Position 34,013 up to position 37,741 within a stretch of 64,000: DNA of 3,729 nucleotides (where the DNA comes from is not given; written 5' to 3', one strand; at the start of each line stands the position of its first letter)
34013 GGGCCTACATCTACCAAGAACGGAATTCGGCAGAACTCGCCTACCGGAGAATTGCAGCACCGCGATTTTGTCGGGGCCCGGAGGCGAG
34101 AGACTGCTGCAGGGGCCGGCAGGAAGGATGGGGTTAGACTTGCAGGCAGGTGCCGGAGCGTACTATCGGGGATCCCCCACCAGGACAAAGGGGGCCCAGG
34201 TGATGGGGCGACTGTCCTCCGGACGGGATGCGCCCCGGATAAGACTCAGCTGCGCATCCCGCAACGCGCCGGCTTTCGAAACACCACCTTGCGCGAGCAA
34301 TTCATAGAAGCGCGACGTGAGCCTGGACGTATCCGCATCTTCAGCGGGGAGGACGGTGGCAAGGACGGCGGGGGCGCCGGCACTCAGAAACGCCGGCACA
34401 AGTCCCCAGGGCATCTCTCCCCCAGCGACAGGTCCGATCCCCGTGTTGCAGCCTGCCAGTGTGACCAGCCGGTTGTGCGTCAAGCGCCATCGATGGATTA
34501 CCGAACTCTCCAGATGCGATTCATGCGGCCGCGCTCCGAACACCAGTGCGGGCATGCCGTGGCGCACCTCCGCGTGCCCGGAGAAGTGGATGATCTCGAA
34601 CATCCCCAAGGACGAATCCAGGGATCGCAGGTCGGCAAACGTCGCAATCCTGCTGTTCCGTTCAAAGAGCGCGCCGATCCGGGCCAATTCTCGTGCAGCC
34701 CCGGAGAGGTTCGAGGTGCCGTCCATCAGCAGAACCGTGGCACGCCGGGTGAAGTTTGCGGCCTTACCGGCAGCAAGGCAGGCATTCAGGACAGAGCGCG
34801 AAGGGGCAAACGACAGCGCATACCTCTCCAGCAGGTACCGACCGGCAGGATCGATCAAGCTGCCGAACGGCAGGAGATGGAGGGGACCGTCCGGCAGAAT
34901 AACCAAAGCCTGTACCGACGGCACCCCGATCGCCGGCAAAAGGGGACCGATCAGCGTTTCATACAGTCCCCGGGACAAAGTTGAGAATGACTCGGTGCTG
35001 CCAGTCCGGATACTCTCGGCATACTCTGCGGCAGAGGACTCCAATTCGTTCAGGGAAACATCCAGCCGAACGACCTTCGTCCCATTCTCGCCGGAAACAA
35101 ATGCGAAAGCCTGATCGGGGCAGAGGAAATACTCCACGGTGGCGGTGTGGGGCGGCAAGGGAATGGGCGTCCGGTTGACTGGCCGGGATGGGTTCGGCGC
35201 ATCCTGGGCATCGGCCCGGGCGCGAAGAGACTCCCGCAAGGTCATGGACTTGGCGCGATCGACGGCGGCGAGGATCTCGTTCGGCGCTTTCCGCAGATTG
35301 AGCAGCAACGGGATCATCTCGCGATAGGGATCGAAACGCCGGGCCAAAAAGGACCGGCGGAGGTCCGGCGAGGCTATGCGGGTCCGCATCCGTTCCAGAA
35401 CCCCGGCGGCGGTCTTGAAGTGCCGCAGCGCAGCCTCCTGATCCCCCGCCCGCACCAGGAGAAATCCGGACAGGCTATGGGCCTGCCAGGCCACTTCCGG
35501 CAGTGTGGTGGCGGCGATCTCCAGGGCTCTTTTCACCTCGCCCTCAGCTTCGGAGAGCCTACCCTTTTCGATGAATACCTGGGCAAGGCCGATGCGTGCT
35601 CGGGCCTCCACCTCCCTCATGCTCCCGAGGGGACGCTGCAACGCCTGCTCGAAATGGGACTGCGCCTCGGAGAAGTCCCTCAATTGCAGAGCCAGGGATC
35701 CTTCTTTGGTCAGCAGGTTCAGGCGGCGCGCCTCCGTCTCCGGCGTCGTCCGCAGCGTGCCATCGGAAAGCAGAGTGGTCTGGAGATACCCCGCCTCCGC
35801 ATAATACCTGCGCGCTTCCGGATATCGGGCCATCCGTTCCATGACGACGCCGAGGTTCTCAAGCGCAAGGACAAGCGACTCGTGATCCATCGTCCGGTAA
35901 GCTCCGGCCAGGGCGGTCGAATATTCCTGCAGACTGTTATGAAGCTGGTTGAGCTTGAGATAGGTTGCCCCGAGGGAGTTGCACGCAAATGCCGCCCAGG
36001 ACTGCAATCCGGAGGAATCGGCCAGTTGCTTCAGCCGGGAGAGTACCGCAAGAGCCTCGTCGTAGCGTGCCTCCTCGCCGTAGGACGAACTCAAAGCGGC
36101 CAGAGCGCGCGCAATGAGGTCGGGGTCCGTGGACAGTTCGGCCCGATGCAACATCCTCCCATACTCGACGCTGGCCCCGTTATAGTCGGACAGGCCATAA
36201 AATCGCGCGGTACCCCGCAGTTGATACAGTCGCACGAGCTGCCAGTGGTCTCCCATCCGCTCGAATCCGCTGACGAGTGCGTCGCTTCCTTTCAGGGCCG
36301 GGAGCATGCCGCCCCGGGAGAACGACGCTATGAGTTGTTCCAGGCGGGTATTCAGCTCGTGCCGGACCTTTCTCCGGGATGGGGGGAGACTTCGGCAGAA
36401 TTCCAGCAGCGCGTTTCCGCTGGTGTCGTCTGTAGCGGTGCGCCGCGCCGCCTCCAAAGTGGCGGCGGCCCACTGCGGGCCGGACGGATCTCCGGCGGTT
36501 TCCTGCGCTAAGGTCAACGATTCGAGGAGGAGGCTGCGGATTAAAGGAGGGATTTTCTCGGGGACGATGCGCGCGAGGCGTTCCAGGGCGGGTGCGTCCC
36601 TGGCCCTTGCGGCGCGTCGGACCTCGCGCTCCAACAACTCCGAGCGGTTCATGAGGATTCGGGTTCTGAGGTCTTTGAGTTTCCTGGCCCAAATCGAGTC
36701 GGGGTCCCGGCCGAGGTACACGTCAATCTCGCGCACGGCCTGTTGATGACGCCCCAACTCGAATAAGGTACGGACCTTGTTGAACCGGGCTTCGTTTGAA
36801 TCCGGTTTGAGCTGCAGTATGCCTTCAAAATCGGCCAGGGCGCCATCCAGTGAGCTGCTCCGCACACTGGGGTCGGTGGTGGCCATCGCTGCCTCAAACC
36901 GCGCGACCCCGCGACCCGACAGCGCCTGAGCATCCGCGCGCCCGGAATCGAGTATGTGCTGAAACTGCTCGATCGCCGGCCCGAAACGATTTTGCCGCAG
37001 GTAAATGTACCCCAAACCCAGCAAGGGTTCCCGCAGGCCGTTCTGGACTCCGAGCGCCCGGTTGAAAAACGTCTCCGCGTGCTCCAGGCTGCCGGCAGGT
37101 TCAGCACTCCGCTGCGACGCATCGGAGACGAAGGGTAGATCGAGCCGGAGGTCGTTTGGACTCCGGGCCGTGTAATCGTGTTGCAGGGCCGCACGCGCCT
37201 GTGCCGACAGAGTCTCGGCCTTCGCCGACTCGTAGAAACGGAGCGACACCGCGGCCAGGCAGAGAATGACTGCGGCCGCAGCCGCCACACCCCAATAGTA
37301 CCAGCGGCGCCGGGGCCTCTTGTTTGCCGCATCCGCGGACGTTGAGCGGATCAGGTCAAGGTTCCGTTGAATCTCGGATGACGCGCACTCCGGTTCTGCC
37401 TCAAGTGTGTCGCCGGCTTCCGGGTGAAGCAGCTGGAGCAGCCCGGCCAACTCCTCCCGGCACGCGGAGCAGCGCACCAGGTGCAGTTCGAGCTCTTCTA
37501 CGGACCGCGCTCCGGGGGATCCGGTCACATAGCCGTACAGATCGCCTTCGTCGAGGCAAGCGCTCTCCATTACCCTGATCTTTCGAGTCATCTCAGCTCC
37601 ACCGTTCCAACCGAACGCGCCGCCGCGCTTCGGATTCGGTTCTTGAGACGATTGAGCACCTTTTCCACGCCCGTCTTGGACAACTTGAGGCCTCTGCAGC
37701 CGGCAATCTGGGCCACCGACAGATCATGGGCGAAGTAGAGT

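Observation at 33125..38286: ECF sigma factor coupled to a giant anti-sigma(ZAS)-TM-TPR-CHAT protease fusion, plus a secreted orphan and a second soluble mini-ZAS protein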

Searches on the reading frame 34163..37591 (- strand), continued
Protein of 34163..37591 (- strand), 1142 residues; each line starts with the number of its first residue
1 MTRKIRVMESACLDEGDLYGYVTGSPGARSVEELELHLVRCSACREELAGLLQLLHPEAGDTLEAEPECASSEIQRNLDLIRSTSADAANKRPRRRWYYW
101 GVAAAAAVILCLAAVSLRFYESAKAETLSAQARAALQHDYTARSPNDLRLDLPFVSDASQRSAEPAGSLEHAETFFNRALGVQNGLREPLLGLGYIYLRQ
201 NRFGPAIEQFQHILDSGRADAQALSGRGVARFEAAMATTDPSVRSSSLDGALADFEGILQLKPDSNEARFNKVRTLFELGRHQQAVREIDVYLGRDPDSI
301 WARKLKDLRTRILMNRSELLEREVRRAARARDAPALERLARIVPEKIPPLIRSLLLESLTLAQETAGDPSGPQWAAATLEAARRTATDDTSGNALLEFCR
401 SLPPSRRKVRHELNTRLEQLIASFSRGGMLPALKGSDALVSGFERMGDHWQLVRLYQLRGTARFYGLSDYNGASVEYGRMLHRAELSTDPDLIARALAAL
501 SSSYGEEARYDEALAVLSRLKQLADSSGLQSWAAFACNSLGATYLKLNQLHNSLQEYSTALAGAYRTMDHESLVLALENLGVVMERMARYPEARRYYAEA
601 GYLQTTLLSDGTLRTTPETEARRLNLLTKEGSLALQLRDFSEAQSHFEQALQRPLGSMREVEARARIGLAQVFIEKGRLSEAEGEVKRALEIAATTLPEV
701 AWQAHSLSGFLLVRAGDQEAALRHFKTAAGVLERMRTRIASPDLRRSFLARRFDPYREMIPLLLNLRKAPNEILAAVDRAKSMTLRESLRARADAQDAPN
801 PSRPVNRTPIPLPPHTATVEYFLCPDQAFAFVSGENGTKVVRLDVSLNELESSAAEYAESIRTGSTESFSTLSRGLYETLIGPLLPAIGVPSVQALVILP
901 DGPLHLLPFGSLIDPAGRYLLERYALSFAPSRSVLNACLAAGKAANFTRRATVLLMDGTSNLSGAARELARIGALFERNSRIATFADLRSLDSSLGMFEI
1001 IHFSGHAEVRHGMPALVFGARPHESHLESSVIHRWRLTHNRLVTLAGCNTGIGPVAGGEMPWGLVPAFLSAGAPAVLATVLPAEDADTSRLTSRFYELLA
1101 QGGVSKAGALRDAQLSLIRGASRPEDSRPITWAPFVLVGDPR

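Call 38: fold_search(model_id=the predicted structure, library=pdb)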
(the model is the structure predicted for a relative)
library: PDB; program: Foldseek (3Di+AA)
matches with E <= 10: 1633; with E <= 0.001: 404
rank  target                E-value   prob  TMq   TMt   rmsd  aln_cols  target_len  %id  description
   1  8rw5                  2.2e-19  1.00  0.43  0.55  12.2      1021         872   18  Symmetry expansion of dimeric transmembrane anti-sigma factor DdvA (released 2024-11-06)
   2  8rot_A                3.7e-19  1.00  0.45  0.55  12.3      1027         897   18  Cryo-EM structure of the transmembrane anti-sigma factor DdvA (released 2024-11-06)
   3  7nj1_A                4.0e-15  1.00  0.31  0.26  35.5      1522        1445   14  CryoEM structure of the human Separase-Securin complex (released 2021-08-04)
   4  9hn0_B                4.5e-15  1.00  0.31  0.23  29.8      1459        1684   14  Cryo-EM structure of human separase bound to SCC1 (310-550 aa) (released 2025-09-03)
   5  9hn5_A                7.0e-15  1.00  0.32  0.27  27.4      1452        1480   13  Cryo-EM structure of human separase bound to phosphorylated SCC1 (100-320 aa) (released 2025-09-03)
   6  9hn4_B                1.4e-14  1.00  0.33  0.27  27.7      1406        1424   12  Cryo-EM structure of human separase bound to phosphorylated SCC1 (310-550 aa) (released 2025-09-03)
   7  9hma                  1.6e-14  1.00  0.31  0.26  28.6      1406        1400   12  Cryo-EM structure of apo human separase (released 2025-09-03)
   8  8eey_B                2.0e-14  1.00  0.30  0.44  13.1       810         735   14  Cas7-11 in complex with DR-mismatched target RNA, Csx29 and Csx30 (released 2022-11-16)
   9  9hvy                  2.4e-14  1.00  0.32  0.27  30.6      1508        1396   13  Cryo-EM structure of human separase-SCC1 (1-631) fusion protein (released 2026-01-14)
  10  9hm7                  2.6e-14  1.00  0.32  0.29  26.1      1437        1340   12  Cryo-EM structure of apo human separase with the mutation C2029S (released 2025-09-03)
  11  8eex_B                1.8e-13  1.00  0.31  0.46  12.9       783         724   14  Cas7-11 in complex with Csx29 (released 2022-11-16)
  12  7y9x_B                8.1e-13  1.00  0.30  0.45  13.9       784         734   15  Structure of the Cas7-11-Csx29-guide RNA complex (released 2022-11-09)
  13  9hms_C                2.4e-12  1.00  0.38  0.38  17.4      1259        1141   12  Cryo-EM structure of human separase bound to SCC1 (310-550 aa) and SA2 (released 2025-09-03)
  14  7nj0_A                4.0e-12  1.00  0.37  0.36  19.4      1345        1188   12  CryoEM structure of the human Separase-Cdk1-cyclin B1-Cks1 complex (released 2021-08-04)
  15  7sqc_R1               1.5e-11  1.00  0.24  0.15  26.4      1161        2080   15  Ciliary C1 central pair apparatus isolated from Chlamydomonas reinhardtii (released 2022-04-13)
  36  7yeh_A                8.4e-09  1.00  0.23  0.25  26.4       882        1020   13  Cryo-EM structure of human OGT-OGA complex (released 2023-07-12)
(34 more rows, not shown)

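Call 51: search_protein_families(library=padloc, proteins=[window:34163-37591:-], max_evalue=0.01)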
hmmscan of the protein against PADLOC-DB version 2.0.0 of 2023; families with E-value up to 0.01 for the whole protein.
window:34163-37591:- (1142 aa): 1 family
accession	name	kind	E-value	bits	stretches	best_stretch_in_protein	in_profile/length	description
PDLC01169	TPR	-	0.0012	16.2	0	489-600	104-213/252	TPR repeats containing protein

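Call 67: search_protein_families(library=pfam, proteins=[L005:12200-13744:+, L012:12731-14716:+, L014:5680-6798:-, L024:3015-4043:-, L004:13457-13888:+, L004:5325-6107:+, L019:12951-13265:-, L028:6141-7058:+, L015:6158-6823:-, L002:12573-13286:-], max_evalue=0.001)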
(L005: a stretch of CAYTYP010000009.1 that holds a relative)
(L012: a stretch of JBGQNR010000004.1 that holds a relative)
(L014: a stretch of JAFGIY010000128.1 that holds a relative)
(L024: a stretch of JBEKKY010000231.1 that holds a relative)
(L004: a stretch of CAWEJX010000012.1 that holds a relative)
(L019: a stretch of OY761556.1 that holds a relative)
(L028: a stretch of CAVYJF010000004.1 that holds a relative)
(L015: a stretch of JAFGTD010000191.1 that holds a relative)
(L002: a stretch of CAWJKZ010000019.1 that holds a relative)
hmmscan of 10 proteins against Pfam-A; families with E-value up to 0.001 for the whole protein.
L005:12200-13744:+ (514 aa): 8 families
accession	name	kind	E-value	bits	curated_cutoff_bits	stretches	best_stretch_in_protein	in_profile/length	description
PF00989.32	PAS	-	4.3e-31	107.7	22.6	2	130-239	2-113/113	PAS fold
PF13426.13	PAS_9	-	2.3e-25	89.3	27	2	141-241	3-103/103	PAS domain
PF08448.16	PAS_4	-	1.7e-23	83.4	23.1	2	136-243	2-109/110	PAS fold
PF02518.31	HATPase_c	-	6.6e-21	75.3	26.4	1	365-486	2-110/111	Histidine kinase-, DNA gyrase B-, and HSP90-like ATPase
PF08447.18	PAS_3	-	2.4e-13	50.6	25.6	1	154-236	4-89/89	PAS fold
PF13188.13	PAS_8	-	2.5e-10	40.3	21.8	1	8-57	5-55/65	PAS domain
PF00512.31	HisKA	-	2.5e-06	27.9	26.9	1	259-322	3-65/66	His Kinase A (phospho-acceptor) domain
PF24820.1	Diguanyl_cycl_sensor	-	4e-05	24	28.1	1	10-67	2-59/109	Diguanylate cyclase-like sensor domain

L012:12731-14716:+ (661 aa): 8 families
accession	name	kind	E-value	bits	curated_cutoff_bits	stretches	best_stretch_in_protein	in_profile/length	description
PF02518.31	HATPase_c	-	1.9e-21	77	26.4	1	399-518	2-109/111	Histidine kinase-, DNA gyrase B-, and HSP90-like ATPase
PF00072.30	Response_reg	-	2.9e-18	66.5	30.2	1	542-653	1-110/111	Response regulator receiver domain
PF00512.31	HisKA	-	1.2e-10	41.7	26.9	1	293-355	3-64/66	His Kinase A (phospho-acceptor) domain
PF13188.13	PAS_8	-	3.5e-07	30.3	21.8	1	31-77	1-48/65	PAS domain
PF13426.13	PAS_9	-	2.1e-06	28.4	27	1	43-132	3-88/103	PAS domain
PF00989.32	PAS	-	2.3e-06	28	22.6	1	32-134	2-103/113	PAS fold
PF08447.18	PAS_3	-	8.6e-06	26.4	25.6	1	56-141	4-89/89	PAS fold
PF10090.15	HPTransfase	-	0.00057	20.1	22.9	0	400-429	29-58/123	Histidine phosphotransferase C-terminal domain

L014:5680-6798:- (372 aa): 4 families
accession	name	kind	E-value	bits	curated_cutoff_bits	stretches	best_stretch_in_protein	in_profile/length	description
PF00805.28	Pentapeptide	-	1.9e-65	216.3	20.2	8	179-218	1-40/40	Pentapeptide repeats (8 copies)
PF13599.13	Pentapeptide_4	-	5.2e-23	81.4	38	4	149-215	11-77/78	Pentapeptide repeat region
PF13576.12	Pentapeptide_3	-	7.1e-16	58.6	27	0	202-244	2-47/48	Pentapeptide repeats (9 copies)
PF25296.1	Decapeptide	-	5.6e-06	26.6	45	0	40-101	6-67/74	Decapeptide repeat region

L024:3015-4043:- (342 aa): 7 families
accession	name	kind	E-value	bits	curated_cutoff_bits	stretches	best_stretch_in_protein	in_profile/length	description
PF02518.31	HATPase_c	-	4.2e-10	40.5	26.4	1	245-339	4-110/111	Histidine kinase-, DNA gyrase B-, and HSP90-like ATPase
PF07730.19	HisKA_3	-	5.3e-10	40.1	24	1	143-206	1-68/68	Histidine kinase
PF13426.13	PAS_9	-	1.4e-09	38.6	27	1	17-100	2-85/103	PAS domain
PF00989.32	PAS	-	5.7e-09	36.4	22.6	1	17-111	12-109/113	PAS fold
PF08447.18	PAS_3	-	2.3e-08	34.6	25.6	1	29-99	2-75/89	PAS fold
PF08448.16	PAS_4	-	2.4e-06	28.2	23.1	1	18-84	7-74/110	PAS fold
PF13188.13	PAS_8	-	0.00026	21.2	21.8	1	17-57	12-53/65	PAS domain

L004:13457-13888:+ (143 aa): 1 family
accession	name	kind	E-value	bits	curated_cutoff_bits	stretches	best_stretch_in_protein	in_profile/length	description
PF07238.19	PilZ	-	4.6e-06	27.3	22.5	1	15-103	1-90/102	PilZ domain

L004:5325-6107:+ (260 aa): 0 families

L019:12951-13265:- (104 aa): 0 families

L028:6141-7058:+ (305 aa): 1 family
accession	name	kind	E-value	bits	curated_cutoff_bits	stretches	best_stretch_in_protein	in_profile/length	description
PF07238.19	PilZ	-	4.2e-09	37.1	22.5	1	178-277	3-92/102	PilZ domain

L015:6158-6823:- (221 aa): 1 family
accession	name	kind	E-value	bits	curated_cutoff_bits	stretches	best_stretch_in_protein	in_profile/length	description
PF07238.19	PilZ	-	2.4e-05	25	22.5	1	125-191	17-85/102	PilZ domain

L002:12573-13286:- (237 aa): 1 family
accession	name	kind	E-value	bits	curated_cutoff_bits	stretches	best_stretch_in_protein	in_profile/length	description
PF07238.19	PilZ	-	1.2e-09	38.8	22.5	1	137-212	10-88/102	PilZ domain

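Call 76: find_encoding_contigs(protein=P0042, flank=5000, max_places=1)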
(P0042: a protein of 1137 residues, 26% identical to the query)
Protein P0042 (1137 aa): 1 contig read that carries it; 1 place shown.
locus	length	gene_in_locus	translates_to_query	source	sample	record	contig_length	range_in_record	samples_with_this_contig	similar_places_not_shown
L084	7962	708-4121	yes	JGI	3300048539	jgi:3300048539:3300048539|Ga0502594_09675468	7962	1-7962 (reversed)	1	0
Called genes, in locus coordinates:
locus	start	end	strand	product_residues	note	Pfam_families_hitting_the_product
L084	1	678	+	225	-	?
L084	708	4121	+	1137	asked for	PF13490:zf-HC2 (weak), PF12770:CHAT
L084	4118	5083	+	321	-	-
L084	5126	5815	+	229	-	PF13529:Peptidase_C39_2 (weak)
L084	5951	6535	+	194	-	PF13505:OMP_b-brl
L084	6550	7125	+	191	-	-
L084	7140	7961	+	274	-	?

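Call 77: find_encoding_contigs(protein=P0053, flank=5000, max_places=1)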
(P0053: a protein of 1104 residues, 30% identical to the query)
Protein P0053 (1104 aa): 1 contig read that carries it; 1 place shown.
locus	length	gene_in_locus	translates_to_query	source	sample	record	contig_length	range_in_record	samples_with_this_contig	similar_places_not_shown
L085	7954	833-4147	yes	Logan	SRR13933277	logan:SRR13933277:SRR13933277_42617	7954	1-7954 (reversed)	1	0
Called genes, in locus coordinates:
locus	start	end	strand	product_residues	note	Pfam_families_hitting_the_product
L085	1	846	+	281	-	?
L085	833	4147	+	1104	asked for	PF13490:zf-HC2 (weak), PF12770:CHAT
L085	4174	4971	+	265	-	-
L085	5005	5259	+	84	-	-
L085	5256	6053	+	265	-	-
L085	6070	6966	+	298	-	PF01471:PG_binding_1, PF01374:Glyco_hydro_46 (weak)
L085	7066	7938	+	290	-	PF00581:Rhodanese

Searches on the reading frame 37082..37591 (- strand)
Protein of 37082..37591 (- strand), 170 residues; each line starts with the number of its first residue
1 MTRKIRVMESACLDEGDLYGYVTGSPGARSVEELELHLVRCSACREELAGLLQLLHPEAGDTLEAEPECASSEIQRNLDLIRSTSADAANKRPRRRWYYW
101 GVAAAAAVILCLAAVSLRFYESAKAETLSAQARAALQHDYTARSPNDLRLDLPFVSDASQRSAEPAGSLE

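Call 81: search_protein_representatives(protein=window:37082-37591:-)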
Query: 170 residues. Proteins with E-value up to 0.001 (for the whole library): 98; up to 1e-10: 43; up to 1e-30: 0. The best 98 are listed.
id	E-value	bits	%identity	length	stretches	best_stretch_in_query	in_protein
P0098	1.3e-28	116.2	43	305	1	9-165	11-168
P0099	4.4e-26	107.9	42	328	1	11-165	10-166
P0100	5.4e-26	107.6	48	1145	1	11-163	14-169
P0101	2.7e-25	105.4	41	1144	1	10-162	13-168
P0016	4.4e-25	104.7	44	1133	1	10-170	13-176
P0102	5.9e-24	101.0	42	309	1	7-165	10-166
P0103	2.9e-23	98.8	43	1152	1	7-163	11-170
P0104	1.4e-22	96.5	38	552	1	8-158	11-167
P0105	1.9e-22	96.1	43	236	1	8-162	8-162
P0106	4.9e-22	94.8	41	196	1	8-164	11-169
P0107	4.9e-22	94.8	39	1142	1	9-164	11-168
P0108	7.5e-22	94.2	43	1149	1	6-170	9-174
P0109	9.0e-22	93.9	36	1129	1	8-162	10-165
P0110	2.0e-21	92.8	38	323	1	11-169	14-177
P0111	1.3e-20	90.2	40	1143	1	10-163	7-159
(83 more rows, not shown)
